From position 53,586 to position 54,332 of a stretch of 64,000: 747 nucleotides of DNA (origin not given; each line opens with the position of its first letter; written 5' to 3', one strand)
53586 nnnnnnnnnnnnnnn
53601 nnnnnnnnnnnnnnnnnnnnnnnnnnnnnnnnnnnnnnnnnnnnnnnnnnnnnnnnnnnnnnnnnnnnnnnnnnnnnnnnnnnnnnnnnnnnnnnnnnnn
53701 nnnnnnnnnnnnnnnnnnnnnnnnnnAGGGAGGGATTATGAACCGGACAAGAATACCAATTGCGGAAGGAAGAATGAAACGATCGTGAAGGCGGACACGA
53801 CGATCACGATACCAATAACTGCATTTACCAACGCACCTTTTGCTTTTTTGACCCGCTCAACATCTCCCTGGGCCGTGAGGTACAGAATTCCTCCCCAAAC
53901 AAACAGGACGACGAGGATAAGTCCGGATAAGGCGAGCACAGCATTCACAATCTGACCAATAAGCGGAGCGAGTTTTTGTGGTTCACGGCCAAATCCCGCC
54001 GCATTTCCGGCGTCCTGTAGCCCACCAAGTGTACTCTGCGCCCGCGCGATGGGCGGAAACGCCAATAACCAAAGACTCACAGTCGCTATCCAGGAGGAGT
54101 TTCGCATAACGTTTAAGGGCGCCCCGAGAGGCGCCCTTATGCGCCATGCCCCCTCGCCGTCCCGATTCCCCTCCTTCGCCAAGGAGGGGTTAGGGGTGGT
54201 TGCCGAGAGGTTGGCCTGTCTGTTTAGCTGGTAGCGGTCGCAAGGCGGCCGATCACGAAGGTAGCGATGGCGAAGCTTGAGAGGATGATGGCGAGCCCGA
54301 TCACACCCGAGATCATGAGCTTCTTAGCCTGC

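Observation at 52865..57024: Tandem array of six divergent VirB2/TrbC-like pilin paralogs co-transcribed with an orphan solute-binding lipoprotein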

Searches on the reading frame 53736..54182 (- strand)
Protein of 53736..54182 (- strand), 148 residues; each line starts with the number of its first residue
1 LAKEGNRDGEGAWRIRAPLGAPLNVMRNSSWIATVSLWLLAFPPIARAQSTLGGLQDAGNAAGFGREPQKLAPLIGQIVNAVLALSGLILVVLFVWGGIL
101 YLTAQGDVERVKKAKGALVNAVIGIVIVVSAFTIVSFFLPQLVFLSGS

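Call 3: search_protein_families(library=pfam, proteins=[window:53736-54182:-], max_evalue=1)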
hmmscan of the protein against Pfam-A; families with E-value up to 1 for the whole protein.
window:53736-54182:- (148 aa): 4 families
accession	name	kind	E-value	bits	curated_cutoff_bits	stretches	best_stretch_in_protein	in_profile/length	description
PF18895.5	T4SS_pilin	-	2.8e-15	56.6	26.6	1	73-138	7-71/71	Type IV secretion system pilin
PF04956.18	TrbC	-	1.9e-05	25.2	27.9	1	60-138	29-98/98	TrbC/VIRB2 pilin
PF05987.18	DUF898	-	0.0083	15.7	28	1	59-134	161-240/336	Bacterial protein of unknown function (DUF898)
PF23396.1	DUF7103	-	0.015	15.8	27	1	90-128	38-76/159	Family of unknown function (DUF7103)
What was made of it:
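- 53736..54107 (-): Class C pilin, 123 aa from the ATG. A TTG at 54182 would give 148 aa. PF18895 at 56.6 bits and TrbC at 25.2 bits (call 3).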

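Call 11: find_homologous_proteins(query=window:53736-54182:-)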
Query window:53736-54182:- (148 aa): 15 proteins with E <= 0.001 among 396 candidates.
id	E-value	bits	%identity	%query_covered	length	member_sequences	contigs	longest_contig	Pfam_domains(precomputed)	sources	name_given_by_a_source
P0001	1.3e-68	248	100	83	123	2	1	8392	PF18895.6,PF04956.19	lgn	-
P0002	4.0e-36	142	58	32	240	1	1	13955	PF04148.19,PF18895.6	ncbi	-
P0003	4.1e-36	142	55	67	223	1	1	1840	PF18895.6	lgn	-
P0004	1.1e-35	141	53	51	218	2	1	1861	PF18895.6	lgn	-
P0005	2.8e-16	78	50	67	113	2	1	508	PF18895.6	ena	-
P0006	3.6e-15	74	38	73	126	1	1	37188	PF18895.6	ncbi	ncbi:hypothetical protein ACFLZY_00140 [Patescibacteria group bacterium]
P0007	4.7e-14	71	50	43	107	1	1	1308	PF18895.6,PF04956.19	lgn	-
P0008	4.9e-11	61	47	55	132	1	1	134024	PF18895.6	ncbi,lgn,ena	-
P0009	5.3e-11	61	40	82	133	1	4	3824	PF18895.6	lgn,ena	-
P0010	6.1e-11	61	40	59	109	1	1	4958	PF18895.6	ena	-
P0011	8.3e-11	60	49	49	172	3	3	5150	-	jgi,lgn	jgi:hypothetical protein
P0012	1.1e-10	60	55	39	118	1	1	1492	PF18895.6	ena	-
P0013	3.3e-10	58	41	64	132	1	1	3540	PF18895.6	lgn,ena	-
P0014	5.2e-10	58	38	66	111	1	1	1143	PF18895.6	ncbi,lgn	-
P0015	1.5e-9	56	40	51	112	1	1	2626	PF18895.6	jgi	jgi:hypothetical protein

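Call 20: find_encoding_contigs(protein=P0001, flank=10000)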
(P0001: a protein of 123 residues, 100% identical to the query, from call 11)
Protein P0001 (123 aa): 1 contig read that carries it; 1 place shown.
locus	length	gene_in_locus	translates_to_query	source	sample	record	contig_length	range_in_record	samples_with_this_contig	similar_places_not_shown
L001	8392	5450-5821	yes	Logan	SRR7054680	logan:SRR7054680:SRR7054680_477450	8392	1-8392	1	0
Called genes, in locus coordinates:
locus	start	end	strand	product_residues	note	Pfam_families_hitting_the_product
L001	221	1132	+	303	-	PF00892:EamA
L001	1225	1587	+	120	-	PF04993:TfoX_N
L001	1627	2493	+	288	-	PF00483:NTP_transferase, PF12804:NTP_transf_3 (faint)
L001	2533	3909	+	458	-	PF13416:SBP_bac_8, PF01547:SBP_bac_1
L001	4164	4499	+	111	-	PF18895:T4SS_pilin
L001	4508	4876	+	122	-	PF04956:TrbC (weak), PF18895:T4SS_pilin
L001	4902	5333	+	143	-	PF18895:T4SS_pilin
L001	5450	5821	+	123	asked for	PF04956:TrbC (weak), PF18895:T4SS_pilin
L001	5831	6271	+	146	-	PF18895:T4SS_pilin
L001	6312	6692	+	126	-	PF18895:T4SS_pilin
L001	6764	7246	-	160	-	-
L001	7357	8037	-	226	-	-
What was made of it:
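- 53736..54107 (-): The exact 123-aa protein is in a public assembly (calls 11, 20).
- Checked: These match the public gene calls for the same genome (call 20) and remove an apparent 31-nt overlap.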

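Call 50: find_related_loci(query=A2, collection=metagenome_contigs, flank=6000)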
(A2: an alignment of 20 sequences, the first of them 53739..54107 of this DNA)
Query A2 (123 aa) in metagenome_contigs; peptide patterns used: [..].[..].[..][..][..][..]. (x = any residue, [..] = any of these).
600 stretches matched a pattern (row limit reached: there are more); 548 encode a relative of the query (tblastn E <= 1e-3); the best 80 are kept; 79 distinct loci.
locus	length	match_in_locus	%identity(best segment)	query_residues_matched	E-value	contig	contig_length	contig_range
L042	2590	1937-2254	49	19-118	2e-25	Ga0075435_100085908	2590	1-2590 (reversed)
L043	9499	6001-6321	43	12-117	4e-23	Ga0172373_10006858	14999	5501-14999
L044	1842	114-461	41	8-118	7e-22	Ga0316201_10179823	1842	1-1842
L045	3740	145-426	47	23-118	1e-20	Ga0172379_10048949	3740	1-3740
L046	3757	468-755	48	20-115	3e-20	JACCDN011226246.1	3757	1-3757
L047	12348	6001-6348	40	2-118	8e-20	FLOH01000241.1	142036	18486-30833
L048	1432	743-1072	45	4-112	2e-19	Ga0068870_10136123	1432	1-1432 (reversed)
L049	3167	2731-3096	35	1-122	2e-19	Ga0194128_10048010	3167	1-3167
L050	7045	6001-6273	45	29-118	4e-19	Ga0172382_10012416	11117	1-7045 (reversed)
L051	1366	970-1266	39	23-122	5e-19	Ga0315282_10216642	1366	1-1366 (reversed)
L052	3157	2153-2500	42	10-122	1e-18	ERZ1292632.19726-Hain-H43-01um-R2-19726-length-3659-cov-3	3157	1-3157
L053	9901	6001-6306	42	19-119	1e-18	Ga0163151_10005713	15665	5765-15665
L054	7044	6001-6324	42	7-118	1e-18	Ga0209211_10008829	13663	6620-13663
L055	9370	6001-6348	38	9-112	2e-18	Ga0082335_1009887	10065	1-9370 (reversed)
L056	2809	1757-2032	40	25-114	3e-18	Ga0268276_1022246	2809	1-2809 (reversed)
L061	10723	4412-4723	40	15-117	5e-18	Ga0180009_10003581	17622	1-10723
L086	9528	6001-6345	35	6-123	5e-17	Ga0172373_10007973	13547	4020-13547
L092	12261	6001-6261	41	30-114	8e-17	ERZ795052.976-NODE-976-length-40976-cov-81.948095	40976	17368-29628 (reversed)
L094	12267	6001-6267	45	24-114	8e-17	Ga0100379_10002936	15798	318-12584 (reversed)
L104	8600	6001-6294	38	25-117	2e-16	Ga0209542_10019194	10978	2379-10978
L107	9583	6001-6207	48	49-117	2e-16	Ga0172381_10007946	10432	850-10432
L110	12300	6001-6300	39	14-118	3e-16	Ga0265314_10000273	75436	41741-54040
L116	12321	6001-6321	39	7-114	4e-16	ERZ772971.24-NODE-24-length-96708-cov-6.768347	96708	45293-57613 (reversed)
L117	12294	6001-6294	43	21-122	5e-16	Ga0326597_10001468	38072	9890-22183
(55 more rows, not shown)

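Call 54: search_protein_families(library=pfam, proteins=[L054:1948-3339:+, L107:1889-3379:+, L094:3205-4635:+, L117:3098-4606:+, L061:1226-2677:+, L086:536-1978:+, L110:695-2032:+, L104:1081-2718:+, L092:1022-3925:-, L116:2-2596:-], max_evalue=0.001)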
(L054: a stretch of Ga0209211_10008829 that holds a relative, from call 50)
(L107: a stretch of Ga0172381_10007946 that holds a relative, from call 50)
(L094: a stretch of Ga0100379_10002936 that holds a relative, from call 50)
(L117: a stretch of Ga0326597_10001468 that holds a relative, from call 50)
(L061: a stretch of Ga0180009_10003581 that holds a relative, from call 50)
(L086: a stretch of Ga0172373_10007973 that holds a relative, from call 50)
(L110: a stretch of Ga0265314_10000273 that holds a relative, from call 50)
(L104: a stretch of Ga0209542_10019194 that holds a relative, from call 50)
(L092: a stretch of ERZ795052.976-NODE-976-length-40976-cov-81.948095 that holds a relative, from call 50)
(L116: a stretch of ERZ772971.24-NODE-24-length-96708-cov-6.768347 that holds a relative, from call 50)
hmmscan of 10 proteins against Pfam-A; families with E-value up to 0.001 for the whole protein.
L054:1948-3339:+ (464 aa): 3 families
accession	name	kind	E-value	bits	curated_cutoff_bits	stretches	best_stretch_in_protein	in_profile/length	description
PF13393.11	tRNA-synt_His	-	1.2e-38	133.6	25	1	46-349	1-308/308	Histidyl-tRNA synthetase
PF00587.30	tRNA-synt_2b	-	3.3e-13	50.5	29.3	1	104-310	1-124/179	tRNA synthetase class II core domain (G, H, P, S and T)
PF03129.25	HGTP_anticodon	-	2.9e-12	47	21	1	377-455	8-89/94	Anticodon binding domain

L107:1889-3379:+ (497 aa): 4 families
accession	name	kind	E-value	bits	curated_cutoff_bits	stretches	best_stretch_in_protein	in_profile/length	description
PF13393.11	tRNA-synt_His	-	9.4e-35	120.8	25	1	71-380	1-306/308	Histidyl-tRNA synthetase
PF00587.30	tRNA-synt_2b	-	2.7e-14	54.1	29.3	1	129-332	1-120/179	tRNA synthetase class II core domain (G, H, P, S and T)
PF03129.25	HGTP_anticodon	-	2e-10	41.1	21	1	409-492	7-93/94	Anticodon binding domain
PF01409.25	tRNA-synt_2d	-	5.3e-05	23.2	19.8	1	84-225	76-161/246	tRNA synthetases class II core domain (F)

L094:3205-4635:+ (477 aa): 4 families
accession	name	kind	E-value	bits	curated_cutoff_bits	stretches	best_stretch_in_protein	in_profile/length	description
PF13393.11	tRNA-synt_His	-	1.7e-45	156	25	1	59-364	1-308/308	Histidyl-tRNA synthetase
PF00587.30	tRNA-synt_2b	-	4.4e-14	53.4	29.3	1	117-364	1-171/179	tRNA synthetase class II core domain (G, H, P, S and T)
PF03129.25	HGTP_anticodon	-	3.3e-09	37.2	21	1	393-470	17-94/94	Anticodon binding domain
PF01409.25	tRNA-synt_2d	-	2e-06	27.9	19.8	1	72-213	20-162/246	tRNA synthetases class II core domain (F)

L117:3098-4606:+ (503 aa): 4 families
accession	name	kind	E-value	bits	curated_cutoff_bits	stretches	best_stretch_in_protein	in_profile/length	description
PF13393.11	tRNA-synt_His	-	1.4e-42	146.5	25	1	73-378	1-308/308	Histidyl-tRNA synthetase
PF00587.30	tRNA-synt_2b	-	3.7e-14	53.6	29.3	1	131-340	1-125/179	tRNA synthetase class II core domain (G, H, P, S and T)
PF03129.25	HGTP_anticodon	-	8.8e-09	35.8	21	1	403-485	8-93/94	Anticodon binding domain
PF01409.25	tRNA-synt_2d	-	6.3e-06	26.3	19.8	1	137-228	77-163/246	tRNA synthetases class II core domain (F)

L061:1226-2677:+ (484 aa): 5 families
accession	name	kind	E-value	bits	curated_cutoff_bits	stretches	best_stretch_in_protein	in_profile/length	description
PF13393.11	tRNA-synt_His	-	1.7e-36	126.5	25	1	50-354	1-308/308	Histidyl-tRNA synthetase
PF00587.30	tRNA-synt_2b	-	8.5e-14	52.4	29.3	1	108-320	1-132/179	tRNA synthetase class II core domain (G, H, P, S and T)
PF03129.25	HGTP_anticodon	-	2.5e-11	44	21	1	371-460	1-93/94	Anticodon binding domain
PF01409.25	tRNA-synt_2d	-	0.00013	21.9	19.8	1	68-205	25-163/246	tRNA synthetases class II core domain (F)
PF00152.25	tRNA-synt_2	-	0.00016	21.3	25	0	145-358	93-292/308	tRNA synthetases class II (D, K and N)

L086:536-1978:+ (481 aa): 3 families
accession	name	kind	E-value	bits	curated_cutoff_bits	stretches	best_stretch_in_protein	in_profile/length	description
PF13393.11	tRNA-synt_His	-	4.2e-44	151.5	25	1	51-355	1-308/308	Histidyl-tRNA synthetase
PF00587.30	tRNA-synt_2b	-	7e-14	52.7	29.3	1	109-357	1-173/179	tRNA synthetase class II core domain (G, H, P, S and T)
PF03129.25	HGTP_anticodon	-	5.4e-09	36.5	21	1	373-463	1-94/94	Anticodon binding domain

L110:695-2032:+ (446 aa): 0 families

L104:1081-2718:+ (546 aa): 0 families

L092:1022-3925:- (968 aa): 3 families
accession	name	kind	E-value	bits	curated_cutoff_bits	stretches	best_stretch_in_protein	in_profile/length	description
PF00912.28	Transgly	-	4e-61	206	27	1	106-279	4-177/178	Transglycosylase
PF00905.27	Transpeptidase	-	9.3e-23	81.3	22.1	1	374-650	5-298/299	Penicillin binding protein transpeptidase domain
PF17957.7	Big_7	-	2.3e-07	31.8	24.1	1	773-839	1-68/70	Bacterial Ig domain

L116:2-2596:- (865 aa): 0 families
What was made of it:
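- Tried and rejected: I suspected divergent binding proteins, but six of them are histidyl-tRNA synthetases (call 54).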

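Call 55: predict_structure(alignment_id=A2)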
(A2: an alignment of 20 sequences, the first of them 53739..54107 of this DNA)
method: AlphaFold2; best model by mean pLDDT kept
length: 123 residues; sequences in the alignment: 20
mean_pLDDT: 76.0   pTM: 0.55
mean pLDDT of the five models: 76.0, 73.3, 69.1, 68.4, 66.7
residues with pLDDT >= 90: 34; 70-90: 42; 50-70: 44; < 50: 3
segments of 3 or more residues with pLDDT < 50: none
pLDDT, mean of each block of 10 residues (from residue 1): 54 56 55 63 68 86 91 91 92 91 90 79 61
secondary structure, 60 per line:
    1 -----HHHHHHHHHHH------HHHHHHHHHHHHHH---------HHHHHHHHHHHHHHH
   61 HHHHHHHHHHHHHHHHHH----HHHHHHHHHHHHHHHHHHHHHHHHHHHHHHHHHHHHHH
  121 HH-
elements in order: H6-16 H23-36 H46-78 H83-122
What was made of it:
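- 53736..54107 (-): The AF2 model shows a helical hairpin, residues 46-78 and 83-122 (call 55).
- The AF2 model shows a helical hairpin with core pLDDT of about 90 (call 55).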

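Call 58: fold_search(model_id=the predicted structure, library=pdb)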
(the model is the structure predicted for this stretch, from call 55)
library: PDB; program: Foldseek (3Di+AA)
matches with E <= 10: 80; with E <= 0.001: 0
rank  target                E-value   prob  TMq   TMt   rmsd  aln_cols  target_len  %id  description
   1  3tul_C                9.8e-01  0.51  0.46  0.44  10.6       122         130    9  Crystal structure of N-terminal region of Type III Secretion Major Translocator SipB (residues 82-226) (released 2012-02-15)
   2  3tul_A                1.3e+00  0.11  0.25  0.24  11.6       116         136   15  Crystal structure of N-terminal region of Type III Secretion Major Translocator SipB (residues 82-226) (released 2012-02-15)
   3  1a91_MODEL_1_A        1.8e+00  0.72  0.45  0.64   2.9        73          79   11  SUBUNIT C OF THE F1FO ATP SYNTHASE OF ESCHERICHIA COLI; NMR, 10 STRUCTURES (released 1998-07-01)
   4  3epv_C                3.2e+00  0.35  0.44  0.50   9.9        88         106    8  X-ray Structure of the Metal-sensor CnrX in both the Apo- and Copper-bound Forms (released 2008-11-25)
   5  9vub_A                3.4e+00  0.54  0.58  0.20   6.4       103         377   13  channel C complex with 3 (released 2026-03-11)
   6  5da9_A                3.9e+00  0.35  0.44  0.15   3.0        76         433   14  ATP-gamma-S bound Rad50 from Chaetomium thermophilum in complex with the Rad50-binding domain of Mre11 (released 2016-03-02)
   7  7ajq_A                3.9e+00  0.09  0.32  0.20  18.1       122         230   14  cryo-EM structure of ExbBD from Serratia Marcescens (released 2021-10-06)
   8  4ons_C                3.9e+00  0.08  0.27  0.17  20.0       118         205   14  Structural and thermodynamic characterization of cadherin-beta-catenin-alpha-catenin complex formation (released 2014-04-09)
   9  2y3h_B                4.6e+00  0.30  0.45  0.50   9.3        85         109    8  E63Q mutant of Cupriavidus metallidurans CH34 CnrXs (released 2011-03-30)
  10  7w7z                  4.6e+00  0.18  0.45  0.38  18.4       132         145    8  Crystal Structure of human Focal Adhesion Targeting (FAT) domain of the Focal Adhesion Kinase (released 2022-12-21)
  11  9l76_B                4.6e+00  0.07  0.32  0.35  14.7       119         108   19  Structures and mechanism of the nicotinamide nucleotide transhydrogenase from E. coli (released 2026-01-07)
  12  9vub_C                4.9e+00  0.41  0.58  0.20   6.4       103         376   13  channel C complex with 3 (released 2026-03-11)
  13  8f2k_G                4.9e+00  0.38  0.48  0.58   2.7        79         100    8  Structure of yeast F1-ATPase determined with 100 micromolar cruentaren A (released 2023-04-05)
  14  9sv3_D                5.3e+00  0.30  0.46  0.25   8.8        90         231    4  Local refinement of EloB/EloC/VHL/CV2a/14-3-3zeta/ERa from pose 1 (released 2025-12-03)
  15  8tsh_L                5.3e+00  0.11  0.28  0.17   6.2        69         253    6  S. thermodepolymerans KpsMT(E151Q)-KpsE in complex with ATP (released 2024-04-17)
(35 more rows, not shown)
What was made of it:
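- On TrbC/VirB2 pilins (PF04956): Foldseek against the PDB gave nothing below E 0.9 (call 58).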

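Call 59: search_solved_structures(query=A2, max_evalue=10)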
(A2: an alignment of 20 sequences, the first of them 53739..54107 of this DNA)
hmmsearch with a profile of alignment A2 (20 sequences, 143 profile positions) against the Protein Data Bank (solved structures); distinct sequences matched with E-value up to 10: 21.
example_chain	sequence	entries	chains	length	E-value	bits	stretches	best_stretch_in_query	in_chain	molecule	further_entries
6i38_A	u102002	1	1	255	4.6e-05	26.8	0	76-94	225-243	nv2Pizza6-AYW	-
6i37_A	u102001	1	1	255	4.8e-05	26.7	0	76-94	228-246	nv1Pizza6-AYW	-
3wwa_A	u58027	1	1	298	5.7e-05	26.5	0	76-94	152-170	Pizza7H protein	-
6i3b_A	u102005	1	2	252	5.7e-05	26.5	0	76-94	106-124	cPizza6-AYW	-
6f0q_A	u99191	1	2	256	6.2e-05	26.4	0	76-94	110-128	Pizza6-AYW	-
7zcj_A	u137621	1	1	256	9.7e-05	25.7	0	76-94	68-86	Pizza6-TNH-TSH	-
6f0s_A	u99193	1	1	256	9.7e-05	25.7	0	76-94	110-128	Pizza6-SYW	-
7zq2_A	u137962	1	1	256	0.0001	25.7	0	76-94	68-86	Pizza6-RSH-TSH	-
7zpz_A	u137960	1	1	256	0.00011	25.6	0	76-94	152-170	Pizza6-TSR-TSH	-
7zqg_A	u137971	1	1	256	0.00012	25.4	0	76-94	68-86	Pizza6-KSH-TSH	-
6i39_A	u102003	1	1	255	0.00016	25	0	76-94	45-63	v31Pizza6-AYW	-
6rej_A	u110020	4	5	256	0.00016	25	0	76-94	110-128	Pizza6-SH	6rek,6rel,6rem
7zpw_A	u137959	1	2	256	0.00017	25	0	76-94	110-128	Pizza6-TSK-TSH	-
6qsd_A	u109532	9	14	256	0.00017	24.9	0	76-94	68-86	Pizza6S | Pizza6-S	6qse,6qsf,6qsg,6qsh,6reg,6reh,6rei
7zph_A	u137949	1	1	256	0.00018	24.8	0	76-94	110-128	Pizza6-TNK-RSH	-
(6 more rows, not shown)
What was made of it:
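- Tried and rejected: I treated them as spurious (call 59).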

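Call 73: search_protein_families(library=ncbifam, proteins=[window:53739-54107:-], max_evalue=0.01)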
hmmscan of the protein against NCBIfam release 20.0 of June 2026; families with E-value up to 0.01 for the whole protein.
window:53739-54107:- (123 aa): 1 family
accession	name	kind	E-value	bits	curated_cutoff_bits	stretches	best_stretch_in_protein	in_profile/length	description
NF045849.1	ICE_MMCAP2_0565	equivalog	6e-11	41.9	40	1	44-114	7-77/80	Mbov_0395 family pilin-like conjugal transfer protein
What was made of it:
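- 53736..54107 (-): NF045849 at 41.9 bits, above its cut-off of 40 (call 73).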

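Call 90: search_protein_representatives(alignment_id=A2)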
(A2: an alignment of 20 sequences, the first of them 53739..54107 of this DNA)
Query: 20 sequences, 143 profile positions. Proteins with E-value up to 0.001 (for the whole library): 83000; up to 1e-10: 31254; up to 1e-30: 217. The best 150 are listed.
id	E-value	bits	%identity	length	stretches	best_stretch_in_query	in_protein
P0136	4.4e-81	286.2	-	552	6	43-129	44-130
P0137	5.2e-77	273.0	-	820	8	47-120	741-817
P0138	3.1e-65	234.9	-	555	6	57-119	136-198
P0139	2.7e-63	228.6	-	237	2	24-125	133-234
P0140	6.0e-62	224.2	-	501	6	51-119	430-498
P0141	5.5e-59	214.6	-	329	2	33-128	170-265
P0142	1.9e-58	212.8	-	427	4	33-119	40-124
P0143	2.6e-58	212.4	-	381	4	46-122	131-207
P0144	1.4e-56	206.8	-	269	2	39-125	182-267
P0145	3.5e-56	205.5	-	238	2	15-129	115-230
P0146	2.0e-55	203.0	-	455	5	25-124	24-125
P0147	7.7e-55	201.2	-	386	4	39-120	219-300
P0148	3.6e-54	199.0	-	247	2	1-135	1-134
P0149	1.1e-53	197.4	-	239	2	32-123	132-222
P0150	5.4e-53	195.2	-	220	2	30-130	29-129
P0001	2.0e-33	131.7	-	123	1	8-127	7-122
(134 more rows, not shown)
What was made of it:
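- Many library proteins hold 2-16 cores in one chain (call 90).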
